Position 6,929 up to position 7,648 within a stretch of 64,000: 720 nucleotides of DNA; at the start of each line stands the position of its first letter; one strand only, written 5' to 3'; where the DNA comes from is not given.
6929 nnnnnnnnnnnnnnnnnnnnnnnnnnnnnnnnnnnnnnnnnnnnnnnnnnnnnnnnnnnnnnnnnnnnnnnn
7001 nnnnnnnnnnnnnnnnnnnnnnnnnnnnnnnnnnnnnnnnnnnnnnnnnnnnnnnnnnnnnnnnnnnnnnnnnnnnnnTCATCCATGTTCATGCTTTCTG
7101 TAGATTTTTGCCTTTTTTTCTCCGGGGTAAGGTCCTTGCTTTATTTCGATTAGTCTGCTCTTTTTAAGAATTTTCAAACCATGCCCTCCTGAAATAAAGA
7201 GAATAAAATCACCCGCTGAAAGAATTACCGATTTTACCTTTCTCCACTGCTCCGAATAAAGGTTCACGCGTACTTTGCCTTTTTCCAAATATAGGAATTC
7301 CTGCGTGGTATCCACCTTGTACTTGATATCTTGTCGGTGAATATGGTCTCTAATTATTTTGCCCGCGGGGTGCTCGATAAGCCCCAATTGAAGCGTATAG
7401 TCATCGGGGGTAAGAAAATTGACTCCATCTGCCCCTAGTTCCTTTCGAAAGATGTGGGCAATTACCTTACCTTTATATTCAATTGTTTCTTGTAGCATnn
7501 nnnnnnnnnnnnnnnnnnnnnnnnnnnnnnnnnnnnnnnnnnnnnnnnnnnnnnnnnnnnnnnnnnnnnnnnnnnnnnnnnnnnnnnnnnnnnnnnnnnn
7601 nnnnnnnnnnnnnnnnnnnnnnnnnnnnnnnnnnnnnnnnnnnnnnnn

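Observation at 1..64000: One locus, at least 55 glycan-related genes, about 20 GT-C-like proteins, and no recognisable initiating phosphoglycosyltransferase, Wzy, Wzz or ABC exporter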

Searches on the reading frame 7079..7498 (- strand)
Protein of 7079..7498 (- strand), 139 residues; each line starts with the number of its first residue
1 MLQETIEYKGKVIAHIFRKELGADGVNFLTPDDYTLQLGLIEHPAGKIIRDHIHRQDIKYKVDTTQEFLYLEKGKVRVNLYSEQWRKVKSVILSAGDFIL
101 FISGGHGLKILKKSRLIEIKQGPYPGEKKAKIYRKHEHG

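Call 5: search_protein_families(library=pfam, proteins=[window:7079-7498:-], max_evalue=0.01)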
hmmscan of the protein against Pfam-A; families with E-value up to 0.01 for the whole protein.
window:7079-7498:- (139 aa): 0 families

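Call 20: search_protein_families(library=ncbifam, proteins=[window:7079-7498:-], max_evalue=0.1)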
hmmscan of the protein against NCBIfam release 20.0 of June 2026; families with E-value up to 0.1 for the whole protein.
window:7079-7498:- (139 aa): 2 families
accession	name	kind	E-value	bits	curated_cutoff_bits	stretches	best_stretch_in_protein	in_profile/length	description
TIGR04366.1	cupin_WbuC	subfamily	1.3e-05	25.1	42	1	33-131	31-126/132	WbuC family cupin fold metalloprotein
NF009763.0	PRK13264.1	equivalog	0.065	13.2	220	1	55-100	47-88/178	3-hydroxyanthranilate 3,4-dioxygenase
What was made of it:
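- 7079..7498 (-): WbuC-like cupin (weak match). Call 20: TIGR04366 25 bits, below cut-off.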
